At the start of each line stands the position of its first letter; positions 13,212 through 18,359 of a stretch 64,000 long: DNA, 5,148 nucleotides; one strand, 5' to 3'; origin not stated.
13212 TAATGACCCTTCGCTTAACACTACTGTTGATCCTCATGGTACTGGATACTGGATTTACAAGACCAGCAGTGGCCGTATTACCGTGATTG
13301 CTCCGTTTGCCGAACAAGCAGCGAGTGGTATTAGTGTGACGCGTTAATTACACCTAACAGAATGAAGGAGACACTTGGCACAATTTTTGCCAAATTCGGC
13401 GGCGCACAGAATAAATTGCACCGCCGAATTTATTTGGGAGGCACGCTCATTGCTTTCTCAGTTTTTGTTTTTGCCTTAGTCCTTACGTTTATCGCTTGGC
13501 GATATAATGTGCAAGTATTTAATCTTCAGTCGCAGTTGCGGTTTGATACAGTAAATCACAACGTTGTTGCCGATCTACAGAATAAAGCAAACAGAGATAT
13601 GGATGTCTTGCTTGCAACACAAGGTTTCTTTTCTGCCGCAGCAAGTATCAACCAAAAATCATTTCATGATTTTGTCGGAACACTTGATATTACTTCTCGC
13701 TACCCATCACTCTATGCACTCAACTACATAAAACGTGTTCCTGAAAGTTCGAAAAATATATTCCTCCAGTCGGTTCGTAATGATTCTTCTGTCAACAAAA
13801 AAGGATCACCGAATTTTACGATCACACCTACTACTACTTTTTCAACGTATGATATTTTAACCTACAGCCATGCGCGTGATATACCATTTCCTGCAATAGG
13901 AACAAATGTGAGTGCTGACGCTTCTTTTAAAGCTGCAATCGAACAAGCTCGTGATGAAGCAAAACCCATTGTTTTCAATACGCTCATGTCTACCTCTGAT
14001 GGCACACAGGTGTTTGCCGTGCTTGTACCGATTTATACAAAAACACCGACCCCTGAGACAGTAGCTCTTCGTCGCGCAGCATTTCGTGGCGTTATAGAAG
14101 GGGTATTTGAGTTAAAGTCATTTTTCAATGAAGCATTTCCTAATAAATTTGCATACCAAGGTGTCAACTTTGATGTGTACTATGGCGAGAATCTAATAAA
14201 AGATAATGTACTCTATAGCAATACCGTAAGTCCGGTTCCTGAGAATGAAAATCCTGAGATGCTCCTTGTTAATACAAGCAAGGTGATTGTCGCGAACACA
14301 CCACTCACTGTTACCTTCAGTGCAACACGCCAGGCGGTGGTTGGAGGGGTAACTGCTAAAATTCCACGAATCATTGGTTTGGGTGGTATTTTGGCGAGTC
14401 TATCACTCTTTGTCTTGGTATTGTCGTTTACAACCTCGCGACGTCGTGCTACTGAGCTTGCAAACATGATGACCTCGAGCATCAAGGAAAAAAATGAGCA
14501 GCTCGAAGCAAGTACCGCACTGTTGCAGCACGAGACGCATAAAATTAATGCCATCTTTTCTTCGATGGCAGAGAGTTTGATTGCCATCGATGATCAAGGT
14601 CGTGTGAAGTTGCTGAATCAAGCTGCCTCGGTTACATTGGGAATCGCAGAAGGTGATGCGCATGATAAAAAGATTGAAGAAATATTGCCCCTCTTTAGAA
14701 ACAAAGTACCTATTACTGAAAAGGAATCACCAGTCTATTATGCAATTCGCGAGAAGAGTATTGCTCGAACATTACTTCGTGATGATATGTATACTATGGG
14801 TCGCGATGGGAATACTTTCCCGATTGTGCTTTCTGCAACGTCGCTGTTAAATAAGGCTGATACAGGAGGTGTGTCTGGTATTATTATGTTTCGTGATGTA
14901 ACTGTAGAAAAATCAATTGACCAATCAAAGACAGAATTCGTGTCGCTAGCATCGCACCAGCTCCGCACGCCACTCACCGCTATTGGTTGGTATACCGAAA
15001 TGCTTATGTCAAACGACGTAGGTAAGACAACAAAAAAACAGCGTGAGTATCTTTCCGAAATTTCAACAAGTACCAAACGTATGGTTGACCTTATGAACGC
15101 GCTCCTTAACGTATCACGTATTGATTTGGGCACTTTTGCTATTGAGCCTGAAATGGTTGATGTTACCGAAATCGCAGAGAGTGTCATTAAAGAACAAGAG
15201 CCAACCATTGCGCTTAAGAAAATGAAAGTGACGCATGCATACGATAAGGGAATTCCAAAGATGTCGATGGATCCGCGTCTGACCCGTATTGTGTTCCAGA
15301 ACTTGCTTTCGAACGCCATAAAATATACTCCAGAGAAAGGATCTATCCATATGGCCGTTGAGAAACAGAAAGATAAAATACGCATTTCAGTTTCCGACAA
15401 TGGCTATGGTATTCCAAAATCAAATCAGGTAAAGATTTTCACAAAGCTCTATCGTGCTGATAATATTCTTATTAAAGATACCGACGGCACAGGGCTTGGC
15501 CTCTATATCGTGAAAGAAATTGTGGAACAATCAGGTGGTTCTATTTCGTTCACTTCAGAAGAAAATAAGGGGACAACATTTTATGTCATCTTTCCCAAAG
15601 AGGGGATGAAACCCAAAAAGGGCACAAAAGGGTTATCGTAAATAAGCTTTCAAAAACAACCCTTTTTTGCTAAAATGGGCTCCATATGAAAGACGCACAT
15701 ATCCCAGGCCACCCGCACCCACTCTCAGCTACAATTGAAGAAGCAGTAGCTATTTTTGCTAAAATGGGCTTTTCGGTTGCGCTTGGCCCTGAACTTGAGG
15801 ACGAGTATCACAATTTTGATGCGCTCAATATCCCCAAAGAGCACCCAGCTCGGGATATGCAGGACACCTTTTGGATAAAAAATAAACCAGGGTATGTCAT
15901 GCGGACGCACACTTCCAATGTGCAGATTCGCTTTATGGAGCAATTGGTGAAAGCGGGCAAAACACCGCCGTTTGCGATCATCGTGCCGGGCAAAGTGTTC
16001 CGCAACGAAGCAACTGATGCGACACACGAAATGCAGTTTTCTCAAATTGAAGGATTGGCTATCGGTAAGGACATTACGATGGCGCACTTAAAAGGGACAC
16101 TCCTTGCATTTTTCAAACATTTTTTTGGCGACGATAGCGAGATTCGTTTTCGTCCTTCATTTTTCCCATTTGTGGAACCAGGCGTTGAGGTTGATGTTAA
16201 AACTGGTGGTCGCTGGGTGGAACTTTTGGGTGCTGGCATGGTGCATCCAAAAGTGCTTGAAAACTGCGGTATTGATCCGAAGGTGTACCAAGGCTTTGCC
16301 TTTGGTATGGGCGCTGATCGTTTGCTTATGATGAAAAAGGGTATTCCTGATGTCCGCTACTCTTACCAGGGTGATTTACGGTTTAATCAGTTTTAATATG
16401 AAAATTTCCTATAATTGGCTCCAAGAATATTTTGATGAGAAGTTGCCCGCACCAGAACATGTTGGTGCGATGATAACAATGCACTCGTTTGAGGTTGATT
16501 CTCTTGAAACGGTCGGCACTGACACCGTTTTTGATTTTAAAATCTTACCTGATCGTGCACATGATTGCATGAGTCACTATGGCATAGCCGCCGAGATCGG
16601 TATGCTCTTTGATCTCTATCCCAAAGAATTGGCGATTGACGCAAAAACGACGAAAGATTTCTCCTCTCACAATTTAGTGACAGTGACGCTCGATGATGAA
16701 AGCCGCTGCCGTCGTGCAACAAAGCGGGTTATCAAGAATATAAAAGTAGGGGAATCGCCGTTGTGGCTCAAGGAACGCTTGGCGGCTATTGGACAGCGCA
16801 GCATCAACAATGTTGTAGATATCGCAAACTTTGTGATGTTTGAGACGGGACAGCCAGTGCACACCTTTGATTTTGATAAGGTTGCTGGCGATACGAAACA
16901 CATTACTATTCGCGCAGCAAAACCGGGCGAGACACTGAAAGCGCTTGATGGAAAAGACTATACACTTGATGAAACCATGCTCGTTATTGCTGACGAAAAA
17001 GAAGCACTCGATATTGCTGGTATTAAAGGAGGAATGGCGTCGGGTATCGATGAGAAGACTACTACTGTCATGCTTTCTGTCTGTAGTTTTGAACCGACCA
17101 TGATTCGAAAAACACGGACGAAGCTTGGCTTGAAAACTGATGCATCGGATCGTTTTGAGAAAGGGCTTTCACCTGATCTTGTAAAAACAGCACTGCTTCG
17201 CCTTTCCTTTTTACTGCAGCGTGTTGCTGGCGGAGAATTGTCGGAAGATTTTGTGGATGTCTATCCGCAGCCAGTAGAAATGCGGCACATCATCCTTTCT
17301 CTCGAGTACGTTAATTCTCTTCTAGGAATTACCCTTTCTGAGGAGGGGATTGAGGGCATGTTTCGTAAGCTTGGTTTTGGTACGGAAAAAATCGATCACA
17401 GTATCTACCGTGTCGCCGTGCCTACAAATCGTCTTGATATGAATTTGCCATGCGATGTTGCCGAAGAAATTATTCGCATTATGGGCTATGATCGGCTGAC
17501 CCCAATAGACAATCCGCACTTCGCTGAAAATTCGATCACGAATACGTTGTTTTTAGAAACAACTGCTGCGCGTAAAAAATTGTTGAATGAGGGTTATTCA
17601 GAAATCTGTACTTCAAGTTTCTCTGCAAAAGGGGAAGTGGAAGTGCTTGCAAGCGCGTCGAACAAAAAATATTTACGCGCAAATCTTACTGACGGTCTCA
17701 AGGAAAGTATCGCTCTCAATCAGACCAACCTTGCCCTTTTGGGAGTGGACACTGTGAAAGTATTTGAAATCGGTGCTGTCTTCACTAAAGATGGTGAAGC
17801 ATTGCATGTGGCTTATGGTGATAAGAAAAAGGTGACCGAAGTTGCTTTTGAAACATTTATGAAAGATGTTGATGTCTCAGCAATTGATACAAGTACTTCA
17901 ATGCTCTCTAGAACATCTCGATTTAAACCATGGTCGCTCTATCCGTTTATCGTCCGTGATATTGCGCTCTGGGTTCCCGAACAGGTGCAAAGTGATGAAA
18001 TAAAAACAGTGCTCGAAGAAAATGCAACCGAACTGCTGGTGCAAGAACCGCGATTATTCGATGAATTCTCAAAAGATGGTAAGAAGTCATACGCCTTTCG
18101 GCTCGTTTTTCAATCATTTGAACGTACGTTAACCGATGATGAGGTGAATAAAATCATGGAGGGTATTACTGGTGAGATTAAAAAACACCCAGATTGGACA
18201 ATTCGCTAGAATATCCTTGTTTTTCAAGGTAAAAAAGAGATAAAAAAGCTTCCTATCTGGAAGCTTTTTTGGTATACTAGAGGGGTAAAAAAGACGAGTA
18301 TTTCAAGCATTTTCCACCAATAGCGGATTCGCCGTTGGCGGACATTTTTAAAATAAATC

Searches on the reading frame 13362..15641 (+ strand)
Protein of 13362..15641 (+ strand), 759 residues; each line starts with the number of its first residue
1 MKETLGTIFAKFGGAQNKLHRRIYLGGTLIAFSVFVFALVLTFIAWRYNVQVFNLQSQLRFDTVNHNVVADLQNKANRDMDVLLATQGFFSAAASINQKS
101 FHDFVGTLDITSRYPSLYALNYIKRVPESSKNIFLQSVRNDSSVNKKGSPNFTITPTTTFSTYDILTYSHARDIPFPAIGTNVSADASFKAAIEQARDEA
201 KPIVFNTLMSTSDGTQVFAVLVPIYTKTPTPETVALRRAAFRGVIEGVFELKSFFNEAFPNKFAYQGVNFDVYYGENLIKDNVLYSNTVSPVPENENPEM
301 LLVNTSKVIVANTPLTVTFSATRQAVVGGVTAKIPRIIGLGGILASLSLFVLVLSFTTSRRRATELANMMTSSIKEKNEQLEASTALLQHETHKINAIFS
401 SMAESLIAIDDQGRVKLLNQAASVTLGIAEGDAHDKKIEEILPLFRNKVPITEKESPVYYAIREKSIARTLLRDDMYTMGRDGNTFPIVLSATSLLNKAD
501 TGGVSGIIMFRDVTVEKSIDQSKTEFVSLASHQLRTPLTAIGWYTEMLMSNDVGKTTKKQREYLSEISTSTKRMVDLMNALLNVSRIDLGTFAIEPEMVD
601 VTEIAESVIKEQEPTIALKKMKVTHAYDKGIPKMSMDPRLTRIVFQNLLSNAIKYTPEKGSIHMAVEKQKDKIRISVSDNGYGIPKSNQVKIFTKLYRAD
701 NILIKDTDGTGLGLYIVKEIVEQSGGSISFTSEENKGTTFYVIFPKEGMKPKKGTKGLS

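Call 23: search_protein_families(library=pfam, proteins=[window:13362-15641:+], max_evalue=0.001)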
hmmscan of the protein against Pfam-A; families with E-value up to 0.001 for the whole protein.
window:13362-15641:+ (759 aa): 6 families
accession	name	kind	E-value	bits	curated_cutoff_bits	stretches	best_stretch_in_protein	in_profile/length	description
PF02518.31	HATPase_c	-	7.9e-28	97.6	26.4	1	637-747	2-110/111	Histidine kinase-, DNA gyrase B-, and HSP90-like ATPase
PF03924.19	CHASE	-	2.4e-25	89.9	25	1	95-285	2-189/189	CHASE domain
PF00512.31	HisKA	-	9.6e-17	61.2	26.9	1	523-589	2-65/66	His Kinase A (phospho-acceptor) domain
PF13426.13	PAS_9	-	1e-07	32.6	27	1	407-514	6-102/103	PAS domain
PF14501.12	HATPase_c_5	-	1.3e-05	25.5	22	1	643-736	8-94/102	GHKL domain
PF13581.12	HATPase_c_2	-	0.00017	22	27.4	1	648-739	39-122/127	Histidine kinase-like ATPase domain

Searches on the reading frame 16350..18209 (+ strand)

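Call 23: search_protein_families(library=pfam, proteins=[window:16350-18209:+], max_evalue=0.001)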
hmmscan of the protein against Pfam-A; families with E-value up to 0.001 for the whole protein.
window:16350-18209:+ (619 aa): 3 families
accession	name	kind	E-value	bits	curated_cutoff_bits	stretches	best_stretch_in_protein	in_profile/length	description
PF03483.22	B3_4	-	7.6e-62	208.4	29.3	1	120-294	2-174/174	B3/4 domain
PF03147.19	FDX-ACB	-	5.9e-21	75.2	31.1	1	529-619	1-94/94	Ferredoxin-fold anticodon binding domain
PF03484.21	B5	-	5.5e-18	65.4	28.6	1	315-380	2-67/67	tRNA synthetase B5 domain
